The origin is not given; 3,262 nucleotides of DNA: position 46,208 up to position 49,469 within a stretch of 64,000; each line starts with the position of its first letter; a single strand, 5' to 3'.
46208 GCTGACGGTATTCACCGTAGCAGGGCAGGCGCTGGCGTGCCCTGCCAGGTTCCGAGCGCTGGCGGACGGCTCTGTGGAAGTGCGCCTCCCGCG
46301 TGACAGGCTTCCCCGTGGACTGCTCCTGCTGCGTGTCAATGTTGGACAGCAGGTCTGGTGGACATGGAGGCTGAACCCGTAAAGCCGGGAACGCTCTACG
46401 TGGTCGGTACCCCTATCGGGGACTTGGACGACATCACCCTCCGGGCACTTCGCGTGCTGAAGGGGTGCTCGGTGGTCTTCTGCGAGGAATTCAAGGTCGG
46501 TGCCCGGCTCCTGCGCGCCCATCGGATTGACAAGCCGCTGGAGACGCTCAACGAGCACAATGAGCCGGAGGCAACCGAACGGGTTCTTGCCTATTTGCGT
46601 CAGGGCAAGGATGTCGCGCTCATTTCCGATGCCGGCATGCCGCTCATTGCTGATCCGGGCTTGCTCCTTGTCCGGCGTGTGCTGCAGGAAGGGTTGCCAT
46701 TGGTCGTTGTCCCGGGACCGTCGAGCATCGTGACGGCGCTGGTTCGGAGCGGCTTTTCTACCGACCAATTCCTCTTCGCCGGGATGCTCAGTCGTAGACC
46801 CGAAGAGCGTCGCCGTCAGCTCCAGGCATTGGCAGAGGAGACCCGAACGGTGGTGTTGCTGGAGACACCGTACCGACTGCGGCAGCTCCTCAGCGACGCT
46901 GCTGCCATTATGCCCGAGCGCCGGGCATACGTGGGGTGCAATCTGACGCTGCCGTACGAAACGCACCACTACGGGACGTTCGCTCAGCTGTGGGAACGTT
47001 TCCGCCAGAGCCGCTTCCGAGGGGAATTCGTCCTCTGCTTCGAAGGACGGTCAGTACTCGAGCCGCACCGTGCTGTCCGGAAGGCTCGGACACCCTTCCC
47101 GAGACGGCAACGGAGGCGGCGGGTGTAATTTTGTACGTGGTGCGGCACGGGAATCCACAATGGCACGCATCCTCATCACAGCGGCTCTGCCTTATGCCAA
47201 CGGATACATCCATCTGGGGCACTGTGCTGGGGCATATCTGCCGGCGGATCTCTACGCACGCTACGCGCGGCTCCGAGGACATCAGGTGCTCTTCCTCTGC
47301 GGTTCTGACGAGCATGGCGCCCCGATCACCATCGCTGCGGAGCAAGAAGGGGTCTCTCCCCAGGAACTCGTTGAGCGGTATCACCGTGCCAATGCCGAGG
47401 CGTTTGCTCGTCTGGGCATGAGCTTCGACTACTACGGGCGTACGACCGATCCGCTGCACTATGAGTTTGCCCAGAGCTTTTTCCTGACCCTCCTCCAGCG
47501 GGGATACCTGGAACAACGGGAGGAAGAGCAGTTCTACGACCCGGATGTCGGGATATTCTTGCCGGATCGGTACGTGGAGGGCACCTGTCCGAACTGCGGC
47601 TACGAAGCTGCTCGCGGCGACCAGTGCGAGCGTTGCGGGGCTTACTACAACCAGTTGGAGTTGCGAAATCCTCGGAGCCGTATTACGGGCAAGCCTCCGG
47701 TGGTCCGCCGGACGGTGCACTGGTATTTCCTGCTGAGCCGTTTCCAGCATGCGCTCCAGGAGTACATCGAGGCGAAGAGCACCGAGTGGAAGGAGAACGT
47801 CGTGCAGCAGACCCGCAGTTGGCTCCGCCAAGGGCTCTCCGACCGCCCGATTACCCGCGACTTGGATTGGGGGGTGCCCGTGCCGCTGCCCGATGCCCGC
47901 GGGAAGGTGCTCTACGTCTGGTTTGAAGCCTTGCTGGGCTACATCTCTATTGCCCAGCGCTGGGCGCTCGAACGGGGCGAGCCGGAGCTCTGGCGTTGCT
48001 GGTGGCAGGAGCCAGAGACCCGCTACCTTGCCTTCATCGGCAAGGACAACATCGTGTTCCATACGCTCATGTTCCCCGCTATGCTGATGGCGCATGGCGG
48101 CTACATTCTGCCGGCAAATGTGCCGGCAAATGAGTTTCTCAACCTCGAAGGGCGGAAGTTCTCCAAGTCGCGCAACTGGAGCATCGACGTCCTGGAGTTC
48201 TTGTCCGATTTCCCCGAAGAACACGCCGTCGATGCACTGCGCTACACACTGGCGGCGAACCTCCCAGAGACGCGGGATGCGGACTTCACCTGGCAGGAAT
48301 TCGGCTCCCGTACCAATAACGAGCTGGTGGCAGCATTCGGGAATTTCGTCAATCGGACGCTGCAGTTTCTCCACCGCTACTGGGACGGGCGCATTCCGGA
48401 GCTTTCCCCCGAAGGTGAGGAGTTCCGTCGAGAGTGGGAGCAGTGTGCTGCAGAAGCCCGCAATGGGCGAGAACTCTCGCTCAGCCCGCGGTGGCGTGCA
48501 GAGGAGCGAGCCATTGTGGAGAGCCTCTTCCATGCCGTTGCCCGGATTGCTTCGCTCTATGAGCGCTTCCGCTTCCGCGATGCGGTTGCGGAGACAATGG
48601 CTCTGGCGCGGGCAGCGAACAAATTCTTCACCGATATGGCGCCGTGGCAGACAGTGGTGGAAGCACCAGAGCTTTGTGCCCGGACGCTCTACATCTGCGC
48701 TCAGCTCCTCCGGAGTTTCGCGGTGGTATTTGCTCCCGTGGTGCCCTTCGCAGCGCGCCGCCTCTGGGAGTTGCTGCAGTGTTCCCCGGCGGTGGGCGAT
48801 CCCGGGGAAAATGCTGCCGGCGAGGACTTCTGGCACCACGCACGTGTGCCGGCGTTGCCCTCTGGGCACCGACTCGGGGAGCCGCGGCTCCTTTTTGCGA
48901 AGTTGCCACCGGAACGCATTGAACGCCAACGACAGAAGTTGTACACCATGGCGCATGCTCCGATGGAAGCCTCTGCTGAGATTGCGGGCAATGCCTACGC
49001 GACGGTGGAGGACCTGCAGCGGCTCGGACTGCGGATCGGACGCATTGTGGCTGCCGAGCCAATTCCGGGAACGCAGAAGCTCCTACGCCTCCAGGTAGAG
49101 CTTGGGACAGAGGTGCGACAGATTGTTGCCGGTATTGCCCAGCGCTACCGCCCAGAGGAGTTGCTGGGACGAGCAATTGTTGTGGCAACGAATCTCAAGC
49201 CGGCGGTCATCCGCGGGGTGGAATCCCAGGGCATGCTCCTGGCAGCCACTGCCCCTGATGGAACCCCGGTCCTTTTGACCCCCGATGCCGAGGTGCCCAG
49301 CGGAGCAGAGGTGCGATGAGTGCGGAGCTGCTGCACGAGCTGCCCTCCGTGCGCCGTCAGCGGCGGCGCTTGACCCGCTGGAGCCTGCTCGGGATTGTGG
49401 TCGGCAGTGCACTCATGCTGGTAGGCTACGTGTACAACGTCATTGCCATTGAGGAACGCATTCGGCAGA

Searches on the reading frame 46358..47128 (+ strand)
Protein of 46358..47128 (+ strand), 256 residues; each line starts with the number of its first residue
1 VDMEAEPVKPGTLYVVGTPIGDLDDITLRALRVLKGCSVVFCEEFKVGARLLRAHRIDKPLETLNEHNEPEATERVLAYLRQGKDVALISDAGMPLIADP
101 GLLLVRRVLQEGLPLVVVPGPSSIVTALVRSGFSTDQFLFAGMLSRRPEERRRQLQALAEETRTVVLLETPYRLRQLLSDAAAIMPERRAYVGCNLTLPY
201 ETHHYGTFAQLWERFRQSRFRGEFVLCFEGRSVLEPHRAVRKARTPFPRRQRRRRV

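Call 74: search_protein_families(library=pfam, proteins=[window:46358-47128:+], max_evalue=0.00001)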
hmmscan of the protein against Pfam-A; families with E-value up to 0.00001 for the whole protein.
window:46358-47128:+ (256 aa): 1 family
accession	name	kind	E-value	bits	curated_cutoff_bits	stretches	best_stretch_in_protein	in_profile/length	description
PF00590.25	TP_methylase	-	4.8e-38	131.7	27.8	1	12-210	1-210/212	Tetrapyrrole (Corrin/Porphyrin) Methylases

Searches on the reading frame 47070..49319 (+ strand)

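Call 43: search_protein_families(library=pfam, proteins=[window:47070-49319:+], max_evalue=0.00001)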
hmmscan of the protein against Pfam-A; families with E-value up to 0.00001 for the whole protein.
window:47070-49319:+ (749 aa): 5 families
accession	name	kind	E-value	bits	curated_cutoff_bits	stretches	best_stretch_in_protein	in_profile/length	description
PF09334.17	tRNA-synt_1g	-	8e-154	512.6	20.1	1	34-431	1-391/391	tRNA synthetases class I (M)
PF01588.26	tRNA_bind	-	1.2e-26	93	27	1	654-746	1-95/96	Putative tRNA binding domain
PF00133.28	tRNA-synt_1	-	2e-18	66.8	22.7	1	34-273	25-245/414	tRNA synthetases class I (I, L, M and V)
PF19303.5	Anticodon_3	-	1.6e-14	54.5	23.5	1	475-623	7-146/152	Anticodon binding domain of methionyl tRNA ligase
PF08264.19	Anticodon_1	-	2e-08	34.7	25.1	1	480-595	2-106/148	Anticodon-binding domain of tRNA ligase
